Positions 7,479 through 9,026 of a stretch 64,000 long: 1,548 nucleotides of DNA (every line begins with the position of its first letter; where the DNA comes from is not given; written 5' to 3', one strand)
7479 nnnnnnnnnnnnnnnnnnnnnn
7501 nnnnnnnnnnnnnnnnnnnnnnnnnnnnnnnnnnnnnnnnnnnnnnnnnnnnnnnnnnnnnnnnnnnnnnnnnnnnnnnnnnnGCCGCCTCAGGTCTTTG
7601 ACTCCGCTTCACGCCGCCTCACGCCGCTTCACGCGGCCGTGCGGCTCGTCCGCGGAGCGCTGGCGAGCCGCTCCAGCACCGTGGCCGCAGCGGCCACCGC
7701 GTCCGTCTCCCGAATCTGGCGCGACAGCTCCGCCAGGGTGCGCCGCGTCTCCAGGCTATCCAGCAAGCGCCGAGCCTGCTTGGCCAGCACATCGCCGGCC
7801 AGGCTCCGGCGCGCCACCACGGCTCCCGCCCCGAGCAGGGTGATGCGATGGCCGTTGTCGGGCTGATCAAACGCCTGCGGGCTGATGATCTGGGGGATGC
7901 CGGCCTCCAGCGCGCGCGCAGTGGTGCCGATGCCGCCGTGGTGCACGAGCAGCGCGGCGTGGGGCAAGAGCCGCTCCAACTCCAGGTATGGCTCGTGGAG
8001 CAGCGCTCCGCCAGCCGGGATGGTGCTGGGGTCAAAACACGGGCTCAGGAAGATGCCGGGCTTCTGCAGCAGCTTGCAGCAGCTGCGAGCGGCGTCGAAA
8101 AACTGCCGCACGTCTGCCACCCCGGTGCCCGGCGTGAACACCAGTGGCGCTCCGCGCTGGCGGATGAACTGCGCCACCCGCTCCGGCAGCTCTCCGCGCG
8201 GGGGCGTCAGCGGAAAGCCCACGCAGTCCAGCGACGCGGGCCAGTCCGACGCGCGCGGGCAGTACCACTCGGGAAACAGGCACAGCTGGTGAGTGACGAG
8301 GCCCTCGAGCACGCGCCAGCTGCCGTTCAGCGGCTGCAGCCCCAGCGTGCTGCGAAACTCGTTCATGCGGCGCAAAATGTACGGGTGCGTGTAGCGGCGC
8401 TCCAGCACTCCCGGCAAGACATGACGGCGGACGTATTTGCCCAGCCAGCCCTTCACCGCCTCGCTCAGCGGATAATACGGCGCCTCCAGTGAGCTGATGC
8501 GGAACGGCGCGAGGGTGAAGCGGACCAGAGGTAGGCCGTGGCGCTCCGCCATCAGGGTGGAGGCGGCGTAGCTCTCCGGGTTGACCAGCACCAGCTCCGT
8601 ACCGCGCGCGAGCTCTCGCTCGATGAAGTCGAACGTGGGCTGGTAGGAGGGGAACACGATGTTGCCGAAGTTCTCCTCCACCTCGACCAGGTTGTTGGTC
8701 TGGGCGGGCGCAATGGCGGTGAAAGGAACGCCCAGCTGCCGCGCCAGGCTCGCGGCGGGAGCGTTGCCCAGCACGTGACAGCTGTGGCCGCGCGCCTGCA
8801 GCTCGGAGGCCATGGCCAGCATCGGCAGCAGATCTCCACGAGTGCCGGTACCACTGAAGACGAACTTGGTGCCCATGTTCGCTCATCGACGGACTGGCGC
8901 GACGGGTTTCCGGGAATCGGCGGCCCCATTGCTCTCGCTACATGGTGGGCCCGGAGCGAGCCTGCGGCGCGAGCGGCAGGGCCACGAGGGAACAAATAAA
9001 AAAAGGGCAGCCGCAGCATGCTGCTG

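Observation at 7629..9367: Peptide A, a strong terminator/attenuator and a GT1 glycosyltransferase on one strand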

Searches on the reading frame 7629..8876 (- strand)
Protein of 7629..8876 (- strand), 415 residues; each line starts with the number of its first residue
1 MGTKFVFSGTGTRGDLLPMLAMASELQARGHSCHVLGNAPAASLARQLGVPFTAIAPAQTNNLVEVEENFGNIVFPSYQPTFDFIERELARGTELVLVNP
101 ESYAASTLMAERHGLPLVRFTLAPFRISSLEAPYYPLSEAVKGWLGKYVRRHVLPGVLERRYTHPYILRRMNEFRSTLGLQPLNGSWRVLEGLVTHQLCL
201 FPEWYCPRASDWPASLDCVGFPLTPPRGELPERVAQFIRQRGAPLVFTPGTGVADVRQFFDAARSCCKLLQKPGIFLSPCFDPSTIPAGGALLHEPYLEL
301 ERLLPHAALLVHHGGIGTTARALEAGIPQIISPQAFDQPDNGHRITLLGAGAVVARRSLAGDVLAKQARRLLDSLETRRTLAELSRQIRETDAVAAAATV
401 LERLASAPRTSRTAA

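Call 4: search_protein_families(library=pfam, proteins=[window:7629-8876:-], max_evalue=0.01)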
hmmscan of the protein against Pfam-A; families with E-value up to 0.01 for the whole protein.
window:7629-8876:- (415 aa): 4 families
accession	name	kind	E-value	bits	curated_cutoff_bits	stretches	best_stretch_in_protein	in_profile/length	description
PF06722.18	EryCIII-like_C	-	2.2e-16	60.6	31.7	1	297-390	38-127/145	Erythromycin biosynthesis protein CIII-like, C-terminal domain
PF03033.26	Glyco_transf_28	-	3e-07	31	26.2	1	5-62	1-60/139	Glycosyltransferase family 28 N-terminal domain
PF04101.22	Glyco_tran_28_C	-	0.0015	19.1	22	1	300-381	65-150/166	Glycosyltransferase family 28 C-terminal domain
PF00201.24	UDPGT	-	0.0023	17.3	19.5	1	305-374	339-408/499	UDP-glucoronosyl and UDP-glucosyl transferase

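Call 7: search_protein_families(library=ncbifam, proteins=[window:7629-8876:-], max_evalue=0.01)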
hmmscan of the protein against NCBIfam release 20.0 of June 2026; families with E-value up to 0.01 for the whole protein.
window:7629-8876:- (415 aa): 6 families
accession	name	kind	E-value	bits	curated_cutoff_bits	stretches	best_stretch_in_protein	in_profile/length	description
TIGR01426.2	MGT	subfamily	1.9e-18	66.7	260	1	300-405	286-391/393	macrolide family glycosyltransferase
TIGR04516.1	glycosyl_450act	subfamily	2.3e-18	66.5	440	1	297-407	306-416/418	activator-dependent family glycosyltransferase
NF000354.1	glycotrans_Rgt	equivalog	2.8e-08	33.3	800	1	9-404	7-402/411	rifamycin-inactivating glycosyltransferase Rgt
NF000362.1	self_GT_OleI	exception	4.1e-08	32.8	700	1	303-404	318-419/424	OleI family self-immunity macrolide glycosyltransferase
TIGR01133.1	murG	equivalog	3.7e-07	29.5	250.25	0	4-58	7-62/353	undecaprenyldiphospho-muramoylpentapeptide beta-N-acetylglucosaminyltransferase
NF033129.1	macro_glyco_Mgt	subfamily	6.1e-07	28.8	700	1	303-402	290-389/393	macrolide-inactivating glycosyltransferase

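Call 30: find_homologous_proteins(query=window:7629-8876:-, max_evalue=1e-20)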
Query window:7629-8876:- (415 aa): 773 proteins with E <= 1e-20 among 8000 candidates; the best 120 are listed.
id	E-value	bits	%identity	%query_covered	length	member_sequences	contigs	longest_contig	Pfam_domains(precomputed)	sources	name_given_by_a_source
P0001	4.1e-277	937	100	100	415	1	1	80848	PF06722.19,PF03033.27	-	-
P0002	3.5e-226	769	83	97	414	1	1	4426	PF06722.19,PF03033.27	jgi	jgi:rhamnosyltransferase subunit B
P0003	9.1e-175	600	65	99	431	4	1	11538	PF06722.19,PF03033.27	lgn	-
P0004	1.9e-174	599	67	97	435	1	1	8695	PF06722.19,PF03033.27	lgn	-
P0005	9.9e-174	596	64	99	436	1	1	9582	PF00201.25,PF06722.19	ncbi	-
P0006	1.0e-173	596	65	99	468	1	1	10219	PF06722.19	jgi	jgi:rhamnosyltransferase subunit B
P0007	4.3e-173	594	64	99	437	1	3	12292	PF06722.19,PF03033.27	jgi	jgi:rhamnosyltransferase subunit B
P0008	1.7e-172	592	66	97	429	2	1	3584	PF06722.19,PF03033.27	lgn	-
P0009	2.2e-172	592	65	97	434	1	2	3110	PF06722.19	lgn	-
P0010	3.1e-172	591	64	100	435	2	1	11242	PF06722.19,PF03033.27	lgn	-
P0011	2.2e-164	566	65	97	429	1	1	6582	PF04101.23,PF06722.19,PF03033.27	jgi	jgi:UDP:flavonoid glycosyltransferase YjiC (YdhE family)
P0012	9.5e-164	563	62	99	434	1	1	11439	PF06722.19,PF03033.27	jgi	jgi:rhamnosyltransferase subunit B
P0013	1.1e-161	557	63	97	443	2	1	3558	PF06722.19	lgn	-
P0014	6.0e-158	544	63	99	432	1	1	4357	PF06722.19,PF03033.27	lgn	-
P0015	1.3e-157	543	62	99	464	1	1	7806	PF06722.19,PF03033.27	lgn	-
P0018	1.2e-155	537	62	96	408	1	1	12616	PF04101.23,PF06722.19,PF03033.27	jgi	jgi:rhamnosyltransferase subunit B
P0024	2.3e-144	500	61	93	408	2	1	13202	PF06722.19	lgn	-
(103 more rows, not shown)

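Call 31: find_encoding_contigs(protein=P0002, flank=5000, max_places=3)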
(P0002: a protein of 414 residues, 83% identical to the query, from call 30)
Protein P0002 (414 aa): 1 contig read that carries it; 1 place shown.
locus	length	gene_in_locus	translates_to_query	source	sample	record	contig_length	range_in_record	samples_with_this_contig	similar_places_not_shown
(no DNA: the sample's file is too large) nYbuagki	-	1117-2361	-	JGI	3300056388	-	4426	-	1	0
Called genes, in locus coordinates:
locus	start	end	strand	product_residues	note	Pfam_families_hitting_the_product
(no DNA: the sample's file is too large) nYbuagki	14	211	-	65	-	-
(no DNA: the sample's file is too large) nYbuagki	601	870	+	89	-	-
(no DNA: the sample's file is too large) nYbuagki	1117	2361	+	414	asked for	PF03033:Glyco_transf_28 (weak), PF06722:EryCIII-like_C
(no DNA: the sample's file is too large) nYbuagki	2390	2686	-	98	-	-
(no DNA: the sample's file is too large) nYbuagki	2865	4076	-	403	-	PF00154:RecA_N, PF06745:ATPase (faint), PF08423:Rad51, PF13481:AAA_25 (faint), PF21096:RecA_C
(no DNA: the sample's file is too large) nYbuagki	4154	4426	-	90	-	?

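Call 32: find_encoding_contigs(protein=P0003, flank=10000, max_places=3)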
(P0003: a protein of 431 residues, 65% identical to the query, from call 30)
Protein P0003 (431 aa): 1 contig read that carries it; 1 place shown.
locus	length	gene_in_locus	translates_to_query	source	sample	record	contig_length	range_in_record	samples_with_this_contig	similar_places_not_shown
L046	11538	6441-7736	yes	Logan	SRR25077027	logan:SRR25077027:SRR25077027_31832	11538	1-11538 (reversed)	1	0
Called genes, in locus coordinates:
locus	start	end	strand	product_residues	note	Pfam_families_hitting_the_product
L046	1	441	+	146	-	?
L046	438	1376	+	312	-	PF00494:SQS_PSY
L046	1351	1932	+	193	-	-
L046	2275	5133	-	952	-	PF00675:Peptidase_M16, PF05193:Peptidase_M16_C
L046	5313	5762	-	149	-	-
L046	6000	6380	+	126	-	-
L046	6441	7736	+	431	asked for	PF03033:Glyco_transf_28 (faint), PF06722:EryCIII-like_C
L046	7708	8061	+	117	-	-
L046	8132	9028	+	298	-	PF20102:DUF6492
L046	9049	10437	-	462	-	PF13186:SPASM, PF04055:Radical_SAM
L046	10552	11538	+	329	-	?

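Call 33: find_encoding_contigs(protein=P0007, flank=10000, max_places=3)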
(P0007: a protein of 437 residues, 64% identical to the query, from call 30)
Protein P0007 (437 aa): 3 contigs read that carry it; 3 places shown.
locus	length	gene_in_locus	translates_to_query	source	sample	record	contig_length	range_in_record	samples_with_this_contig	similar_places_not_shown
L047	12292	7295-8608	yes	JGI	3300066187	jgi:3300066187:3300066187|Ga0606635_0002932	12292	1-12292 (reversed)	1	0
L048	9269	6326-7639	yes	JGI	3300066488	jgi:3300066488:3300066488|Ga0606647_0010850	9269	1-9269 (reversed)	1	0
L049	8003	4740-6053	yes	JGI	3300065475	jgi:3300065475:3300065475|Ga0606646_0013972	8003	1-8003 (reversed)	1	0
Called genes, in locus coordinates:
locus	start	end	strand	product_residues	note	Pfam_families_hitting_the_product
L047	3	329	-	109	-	?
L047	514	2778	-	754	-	PF01844:HNH (weak), PF13391:HNH_2 (faint), PF17782:WHD_DprA (weak)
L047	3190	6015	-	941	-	PF00675:Peptidase_M16, PF05193:Peptidase_M16_C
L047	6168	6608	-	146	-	-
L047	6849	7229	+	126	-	-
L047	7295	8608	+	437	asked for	PF03033:Glyco_transf_28 (faint), PF06722:EryCIII-like_C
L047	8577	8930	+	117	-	-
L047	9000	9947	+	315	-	PF20102:DUF6492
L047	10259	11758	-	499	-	PF13186:SPASM, PF04055:Radical_SAM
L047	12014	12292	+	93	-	?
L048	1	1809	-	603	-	?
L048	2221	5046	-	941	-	PF00675:Peptidase_M16, PF05193:Peptidase_M16_C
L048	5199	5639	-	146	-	-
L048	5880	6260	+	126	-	-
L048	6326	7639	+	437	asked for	PF03033:Glyco_transf_28 (faint), PF06722:EryCIII-like_C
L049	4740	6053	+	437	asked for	PF03033:Glyco_transf_28 (faint), PF06722:EryCIII-like_C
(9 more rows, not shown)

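Call 41: find_related_loci(query=window:7629-8876:-, collection=genome_contigs, flank=10000)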
Query window:7629-8876:- (415 aa) in genome_contigs; peptide patterns used: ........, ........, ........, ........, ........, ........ (x = any residue, [..] = any of these).
133 stretches matched a pattern; 8 encode a relative of the query (tblastn E <= 1e-3); 8 distinct loci.
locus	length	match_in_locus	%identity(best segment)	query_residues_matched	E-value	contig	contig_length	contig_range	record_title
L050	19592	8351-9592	60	1-415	4e-148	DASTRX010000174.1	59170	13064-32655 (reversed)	MAG TPA_asm: Polyangiaceae bacterium isolate SMAG_U2265 k141_382718, whole genome shotgun sequence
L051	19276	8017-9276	31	5-415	6e-54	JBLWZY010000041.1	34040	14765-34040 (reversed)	MAG: Thalassoglobus sp. isolate EC21-04 C21maxbin.011RE.5K@41, whole genome shotgun sequence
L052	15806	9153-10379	31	11-407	1e-49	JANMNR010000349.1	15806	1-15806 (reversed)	MAG: Pirellula sp. isolate OTE_58_metabat_31_sub OTE_58_k141_3292074, whole genome shotgun sequence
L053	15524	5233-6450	30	11-404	4e-49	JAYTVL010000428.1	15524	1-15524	MAG: Pirellula sp. isolate GFS_5688 GFS_5688_427, whole genome shotgun sequence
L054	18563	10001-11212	30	5-406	2e-64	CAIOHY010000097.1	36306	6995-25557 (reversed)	MAG: uncultured Cellvibrio sp. isolate ErkenSummer_bin-5019 genome assembly, contig: bin-5019:097/669, whole genome shot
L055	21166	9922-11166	27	5-402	9e-36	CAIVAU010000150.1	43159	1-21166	MAG: uncultured cyanobacterium isolate B12_bin-0982 genome assembly, contig: bin-0982:150/268, whole genome shotgun sequ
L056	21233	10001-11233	32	6-406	4e-49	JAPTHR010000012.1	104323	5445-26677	Gammaproteobacteria bacterium Milos-ODIII6 c12, whole genome shotgun sequence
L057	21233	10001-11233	27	10-403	7e-33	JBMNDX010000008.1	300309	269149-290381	MAG: Nostochopsis sp. isolate Haneayah contig8, whole genome shotgun sequence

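Call 43: find_related_loci(query=A1, collection=metagenome_contigs, flank=10000)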
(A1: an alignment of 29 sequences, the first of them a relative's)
Query A1 (415 aa) in metagenome_contigs; peptide patterns used: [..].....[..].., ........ (x = any residue, [..] = any of these).
600 stretches matched a pattern (row limit reached: there are more); 558 encode a relative of the query (tblastn E <= 1e-3); the best 80 are kept; 80 distinct loci.
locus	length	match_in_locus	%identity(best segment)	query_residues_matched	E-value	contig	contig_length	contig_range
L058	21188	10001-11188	43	5-401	2e-100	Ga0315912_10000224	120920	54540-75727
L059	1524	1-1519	59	4-403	9e-108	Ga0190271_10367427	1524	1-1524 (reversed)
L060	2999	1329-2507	44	5-402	6e-90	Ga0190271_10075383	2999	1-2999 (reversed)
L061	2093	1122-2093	45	4-328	4e-88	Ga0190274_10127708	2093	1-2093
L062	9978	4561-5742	42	4-401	1e-80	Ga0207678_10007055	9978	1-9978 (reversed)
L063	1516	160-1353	41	4-405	7e-83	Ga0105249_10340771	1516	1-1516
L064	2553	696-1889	39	4-405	6e-80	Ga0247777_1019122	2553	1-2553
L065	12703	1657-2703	42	11-374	2e-77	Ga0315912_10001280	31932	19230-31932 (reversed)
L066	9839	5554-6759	39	4-405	4e-75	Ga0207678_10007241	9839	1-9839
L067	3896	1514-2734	37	4-414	3e-69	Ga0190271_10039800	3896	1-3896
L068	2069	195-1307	37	4-402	2e-67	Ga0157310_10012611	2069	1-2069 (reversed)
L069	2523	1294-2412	37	4-403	6e-65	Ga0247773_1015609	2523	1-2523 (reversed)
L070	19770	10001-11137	36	11-392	4e-60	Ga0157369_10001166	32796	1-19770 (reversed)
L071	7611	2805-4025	32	5-403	1e-58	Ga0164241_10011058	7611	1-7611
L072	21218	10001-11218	31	5-402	6e-58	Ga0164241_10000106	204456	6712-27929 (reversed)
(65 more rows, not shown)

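Call 47: search_protein_families(library=pfam, proteins=[L047:10259-11758:-, L065:6815-8053:+, L047:8577-8930:+, L047:6849-7229:+], max_evalue=0.001)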
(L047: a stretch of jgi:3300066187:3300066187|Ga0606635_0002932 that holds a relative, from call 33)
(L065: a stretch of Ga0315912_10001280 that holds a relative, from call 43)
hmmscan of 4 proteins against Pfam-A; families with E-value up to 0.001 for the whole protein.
L047:10259-11758:- (499 aa): 3 families
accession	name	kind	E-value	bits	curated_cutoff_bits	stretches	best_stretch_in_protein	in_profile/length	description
PF13186.11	SPASM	-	1.6e-10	41.6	21.5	1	100-162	1-67/67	Iron-sulfur cluster-binding domain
PF04055.27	Radical_SAM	-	5.8e-09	36.8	29.5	1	208-366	2-147/166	Radical SAM superfamily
PF13353.11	Fer4_12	-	0.0003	21.6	22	1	210-350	12-136/137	4Fe-4S single cluster domain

L065:6815-8053:+ (412 aa): 4 families
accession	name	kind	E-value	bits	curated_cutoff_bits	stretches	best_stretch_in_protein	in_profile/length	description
PF13437.12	HlyD_3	-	2.9e-13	50.9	22.2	1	296-394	2-106/106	HlyD family secretion protein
PF16576.10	HlyD_D23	-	2.6e-12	46.9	30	1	169-387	17-203/214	Barrel-sandwich domain of CusB or HlyD membrane-fusion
PF13533.13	Biotin_lipoyl_2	-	6.3e-05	23.2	29.8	1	173-202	2-31/32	Biotin-lipoyl like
PF00364.28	Biotin_lipoyl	-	0.00047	20.4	22.1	0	172-202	43-73/73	Biotin-requiring enzyme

L047:8577-8930:+ (117 aa): 0 families

L047:6849-7229:+ (126 aa): 0 families

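Call 59: search_protein_families(library=ncbifam, proteins=[L047:10259-11758:-, L058:11659-13434:+, L047:8577-8930:+, L047:3190-6015:-, L047:9000-9947:+, L047:6849-7229:+, L047:6168-6608:-], max_evalue=0.01)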
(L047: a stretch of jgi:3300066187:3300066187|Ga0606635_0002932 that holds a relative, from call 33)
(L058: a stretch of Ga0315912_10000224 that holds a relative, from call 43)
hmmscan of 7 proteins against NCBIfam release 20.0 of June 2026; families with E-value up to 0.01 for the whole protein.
L047:10259-11758:- (499 aa): 19 families
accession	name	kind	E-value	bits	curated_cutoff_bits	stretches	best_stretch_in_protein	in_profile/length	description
NF033640.1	N_Twi_rSAM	subfamily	1.8e-106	356.6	170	1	97-489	2-397/398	twitch domain-containing radical SAM protein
NF038283.1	viperin_w_prok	equivalog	7.1e-09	35.2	180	1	210-377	9-167/281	viperin family antiviral radical SAM protein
TIGR04055.1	rSAM_NirJ2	equivalog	5.6e-07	29.4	500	0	100-182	236-318/326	putative heme d1 biosynthesis radical SAM protein NirJ2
TIGR04545.1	rSAM_ahbD_hemeb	equivalog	9.6e-07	28.5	500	1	79-159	228-309/339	heme b synthase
TIGR04340.1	rSAM_ACGX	hypoth_equivalog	1.2e-06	28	400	1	208-389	8-171/341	radical SAM/SPASM domain protein, ACGX system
NF049973.1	radical_Rv1681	equivalog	5.1e-06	25.6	380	1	264-404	117-251/326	Rv1681 family radical SAM protein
TIGR04278.1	viperin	exception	6.2e-06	25.5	450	0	266-382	103-217/347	antiviral radical SAM protein viperin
TIGR04317.1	W_rSAM_matur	equivalog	9e-06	25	380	0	209-381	10-165/349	tungsten cofactor oxidoreductase radical SAM maturase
TIGR04303.1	GeoRSP_rSAM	equivalog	1.7e-05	24.6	400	0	99-172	239-308/325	GeoRSP system radical SAM/SPASM protein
NF047865.1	rSAM_PapB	equivalog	2.2e-05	23.8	340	1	210-393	10-181/330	PapB family radical SAM/SPASM ranthipeptide maturase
TIGR04250.1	SCM_rSAM_ScmE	equivalog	2.2e-05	23.5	400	0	202-227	2-27/358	SynChlorMet cassette radical SAM/SPASM protein ScmE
TIGR02666.1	moaA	equivalog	0.00012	21.2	284.05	1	208-357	13-150/336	GTP 3',8-cyclase MoaA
NF045574.1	sacti_mat_StsB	exception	0.00052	19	625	0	107-167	327-391/466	StsB family radical SAM/SPASM domain sactipeptide maturase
TIGR04054.1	rSAM_NirJ1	equivalog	0.0015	17.2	650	1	194-292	28-109/387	putative heme d1 biosynthesis radical SAM protein NirJ1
TIGR04304.1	GeoRSP_SPASM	equivalog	0.0028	16.8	300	1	108-164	213-267/293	GeoRSP system SPASM domain protein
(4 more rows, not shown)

L058:11659-13434:+ (591 aa): 9 families
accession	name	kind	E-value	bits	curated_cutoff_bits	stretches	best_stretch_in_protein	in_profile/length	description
NF033640.1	N_Twi_rSAM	subfamily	8.4e-84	281.9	170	1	158-585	2-395/398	twitch domain-containing radical SAM protein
NF038283.1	viperin_w_prok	equivalog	2.4e-07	30.2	180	1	288-429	9-119/281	viperin family antiviral radical SAM protein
TIGR04317.1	W_rSAM_matur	equivalog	1.6e-05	24.2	380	0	354-470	45-159/349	tungsten cofactor oxidoreductase radical SAM maturase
TIGR04054.1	rSAM_NirJ1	equivalog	1.9e-05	23.5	650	1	360-476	83-191/387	putative heme d1 biosynthesis radical SAM protein NirJ1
TIGR04051.1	rSAM_NirJ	equivalog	2e-05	23.8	515.45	0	360-481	49-162/354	heme d1 biosynthesis radical SAM protein NirJ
TIGR04250.1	SCM_rSAM_ScmE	equivalog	0.00029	19.9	400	0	280-305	2-27/358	SynChlorMet cassette radical SAM/SPASM protein ScmE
TIGR04278.1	viperin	exception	0.00075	18.6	450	0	267-306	45-84/347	antiviral radical SAM protein viperin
TIGR02666.1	moaA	equivalog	0.0029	16.6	284.05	0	349-410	50-112/336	GTP 3',8-cyclase MoaA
NF041707.1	rSAM_YhhB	equivalog_domain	0.0055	15.6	445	0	349-440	47-138/369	cyclophane-forming radical SAM/SPASM peptide maturase YhhB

L047:8577-8930:+ (117 aa): 0 families

L047:3190-6015:- (941 aa): 3 families
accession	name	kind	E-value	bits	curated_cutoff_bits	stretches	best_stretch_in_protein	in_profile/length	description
TIGR02110.1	PQQ_syn_pqqF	equivalog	4e-06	25.9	320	1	53-262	4-208/697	pyrroloquinoline quinone biosynthesis protein PqqF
NF011681.0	PRK15101.1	equivalog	3.7e-05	21.9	765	1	75-190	69-178/961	pitrilysin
NF047421.1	YfmH_fam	equivalog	3.8e-05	23.1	250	1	90-258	60-216/425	EF-P 5-aminopentanol modification-associated protein YfmH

L047:9000-9947:+ (315 aa): 0 families

L047:6849-7229:+ (126 aa): 0 families

L047:6168-6608:- (146 aa): 0 families

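Call 60: search_solved_structures(query=A1, max_evalue=0.00001)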
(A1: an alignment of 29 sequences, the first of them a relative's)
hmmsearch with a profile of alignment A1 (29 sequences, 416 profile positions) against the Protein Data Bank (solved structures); distinct sequences matched with E-value up to 0.00001: 45.
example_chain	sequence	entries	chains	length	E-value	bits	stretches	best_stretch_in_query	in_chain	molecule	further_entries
3h4i_A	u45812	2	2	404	1.4e-25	93.1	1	7-412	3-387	Glycosyltransferase GtfA, Glycosyltransferase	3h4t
1rrv_A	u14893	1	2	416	2.1e-25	92.5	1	6-410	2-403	GLYCOSYLTRANSFERASE GTFD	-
1iir_A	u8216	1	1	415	4.1e-25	91.6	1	6-411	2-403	glycosyltransferase GtfB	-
5du2_A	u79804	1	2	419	3.1e-23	85.4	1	242-408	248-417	EspG2 glycosyltransferase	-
3otg_A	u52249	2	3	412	1.8e-22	82.9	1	229-392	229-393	CalG1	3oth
5xvm_A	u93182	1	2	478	7.3e-22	80.9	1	4-411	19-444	Sterol 3-beta-glucosyltransferase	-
5gl5_A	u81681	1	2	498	8.5e-22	80.7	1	4-411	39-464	Sterol 3-beta-glucosyltransferase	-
1pn3_A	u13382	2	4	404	1.2e-20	76.9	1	170-405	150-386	GLYCOSYLTRANSFERASE GTFA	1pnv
7vlb_A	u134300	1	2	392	1.9e-20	76.2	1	236-409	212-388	UDP-glycosyltransferase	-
6kqx_A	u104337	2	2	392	2.3e-20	76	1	200-409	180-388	Uncharacterized UDP-glucosyltransferase YjiC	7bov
6kqw_A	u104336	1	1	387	5.7e-20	74.6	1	201-406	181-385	Uncharacterized UDP-glucosyltransferase YjiC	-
8h5d_A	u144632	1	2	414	6e-20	74.6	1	245-413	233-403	Glycosyltransferase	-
3iaa_A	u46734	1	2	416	1.6e-19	73.2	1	249-408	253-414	CalG2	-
3rsc_A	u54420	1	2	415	2.2e-19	72.7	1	249-407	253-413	CalG2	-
7yp3_A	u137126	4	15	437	3.3e-19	72.2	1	287-407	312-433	Glycosyltransferase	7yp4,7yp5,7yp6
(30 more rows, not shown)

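Call 66: predict_structure(alignment_id=A1)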
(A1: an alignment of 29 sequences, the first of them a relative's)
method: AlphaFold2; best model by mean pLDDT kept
length: 415 residues; sequences in the alignment: 29
mean_pLDDT: 93.5   pTM: 0.91
mean pLDDT of the five models: 93.5, 93.2, 92.8, 92.8, 92.4
residues with pLDDT >= 90: 356; 70-90: 49; 50-70: 5; < 50: 5
segments of 3 or more residues with pLDDT < 50: 411-415
pLDDT, mean of each block of 10 residues (from residue 1): 90 89 97 96 94 90 83 94 98 97 97 97 94 93 93 94 95 98 95 96 95 94 90 97 96 89 98 96 85 94 97 95 98 93 97 96 98 98 97 96 81 42
secondary structure, 60 per line:
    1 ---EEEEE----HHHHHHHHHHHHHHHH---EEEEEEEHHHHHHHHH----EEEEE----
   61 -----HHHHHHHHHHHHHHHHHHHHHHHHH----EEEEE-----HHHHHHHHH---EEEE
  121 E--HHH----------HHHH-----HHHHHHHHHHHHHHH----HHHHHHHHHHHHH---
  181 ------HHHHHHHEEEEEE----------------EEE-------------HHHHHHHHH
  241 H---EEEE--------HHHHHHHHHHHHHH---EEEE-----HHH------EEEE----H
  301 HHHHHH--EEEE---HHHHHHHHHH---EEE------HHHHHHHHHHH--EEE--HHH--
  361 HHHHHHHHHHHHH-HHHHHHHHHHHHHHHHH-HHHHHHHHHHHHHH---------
elements in order: E4-8 H13-28 E32-38 H39-47 E52-56 H66-90 E95-99 H105-113 E117-121 H137-140 H146-160 H165-177 H187-193 E194-199 E216-218 H232-241 E245-248 H257-270 E274-277 E292-295 H300-306 E309-312 H316-325 E329-331 H338-348 E351-353 H361-373 H375-391 H393-406

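Call 73: fold_search(model_id=the predicted structure, library=pdb)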
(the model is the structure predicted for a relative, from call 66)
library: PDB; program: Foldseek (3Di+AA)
matches with E <= 10: 1866; with E <= 0.001: 494
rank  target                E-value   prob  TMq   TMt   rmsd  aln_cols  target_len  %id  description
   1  1rrv_B                4.1e-23  1.00  0.78  0.81   4.2       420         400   22  X-ray crystal structure of TDP-vancosaminyltransferase GtfD as a complex with TDP and the natural substrate, desvancos (released 2004-05-18)
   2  1rrv_A                4.6e-23  1.00  0.77  0.80   4.5       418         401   22  X-ray crystal structure of TDP-vancosaminyltransferase GtfD as a complex with TDP and the natural substrate, desvancos (released 2004-05-18)
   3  1iir                  1.0e-22  1.00  0.78  0.84   3.8       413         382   23  Crystal Structure of UDP-glucosyltransferase GtfB (released 2001-07-18)
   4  3h4i                  3.7e-22  1.00  0.73  0.77   5.7       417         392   22  Chimeric Glycosyltransferase for the generation of novel natural products (released 2009-07-28)
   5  2iya_B                8.5e-22  1.00  0.73  0.78   4.7       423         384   18  The crystal structure of macrolide glycosyltransferases: A blueprint for antibiotic engineering (released 2007-03-27)
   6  5gl5_A                9.5e-22  1.00  0.80  0.77   4.4       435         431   19  Sterol 3-beta-glucosyltransferase (ugt51) from Saccharomyces cerevisiae (strain ATCC 204508 / S288c): UDPG complex (released 2017-01-11)
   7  3iaa_A                1.1e-21  1.00  0.71  0.74   5.8       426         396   20  Crystal Structure of CalG2, Calicheamicin Glycosyltransferase, TDP bound form (released 2010-06-02)
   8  3h4t                  1.4e-21  1.00  0.73  0.77   5.7       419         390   22  Chimeric Glycosyltransferase for the generation of novel natural products - GtfAH1 in complex with UDP-2F-Glc (released 2009-07-28)
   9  1pnv_A                1.5e-21  1.00  0.75  0.80   4.2       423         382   19  Crystal Structure of TDP-epi-Vancosaminyltransferase GtfA in complexes with TDP and Vancomycin (released 2003-08-12)
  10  1pn3_B                2.1e-21  1.00  0.70  0.75   4.9       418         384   21  Crystal Structure of TDP-epi-Vancosaminyltransferase GtfA in complexes with TDP and the acceptor substrate DVV. (released 2003-08-12)
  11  2iya_A                2.8e-21  1.00  0.72  0.76   5.6       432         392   19  The crystal structure of macrolide glycosyltransferases: A blueprint for antibiotic engineering (released 2007-03-27)
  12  3otg                  4.1e-21  1.00  0.69  0.73   5.1       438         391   22  Crystal Structure of CalG1, Calicheamicin Glycostyltransferase, TDP bound form (released 2010-12-15)
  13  3rsc_A                8.0e-21  1.00  0.71  0.74   5.8       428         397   20  Crystal Structure of CalG2, Calicheamicin Glycosyltransferase, TDP and calicheamicin T0 bound form (released 2011-08-10)
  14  8h5d_A                8.5e-21  1.00  0.70  0.72   6.5       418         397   15  Crystal structure of YojK mutant in complex with UDP (released 2023-10-18)
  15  6j31_B                9.5e-21  1.00  0.71  0.75   5.8       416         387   18  Crystal Structure Analysis of the Glycotransferase of kitacinnamycin (released 2020-01-15)
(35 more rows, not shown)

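Call 94: find_encoding_contigs(protein=P0004, flank=10000, max_places=2)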
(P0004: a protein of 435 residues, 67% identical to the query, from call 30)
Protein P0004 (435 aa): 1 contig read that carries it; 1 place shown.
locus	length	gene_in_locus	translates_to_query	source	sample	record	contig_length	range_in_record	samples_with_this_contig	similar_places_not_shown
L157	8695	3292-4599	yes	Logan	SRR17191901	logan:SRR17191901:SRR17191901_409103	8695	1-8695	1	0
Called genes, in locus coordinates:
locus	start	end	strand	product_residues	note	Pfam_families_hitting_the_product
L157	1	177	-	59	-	?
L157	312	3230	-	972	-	PF00675:Peptidase_M16, PF05193:Peptidase_M16_C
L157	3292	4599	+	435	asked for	PF03033:Glyco_transf_28 (weak), PF06722:EryCIII-like_C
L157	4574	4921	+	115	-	-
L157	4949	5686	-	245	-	PF00561:Abhydrolase_1, PF12146:Hydrolase_4, PF12697:Abhydrolase_6, PF00561:Abhydrolase_1 (weak)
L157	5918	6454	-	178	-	PF14345:GDYXXLXY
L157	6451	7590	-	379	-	PF09925:DUF2157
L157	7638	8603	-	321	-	PF00248:Aldo_ket_red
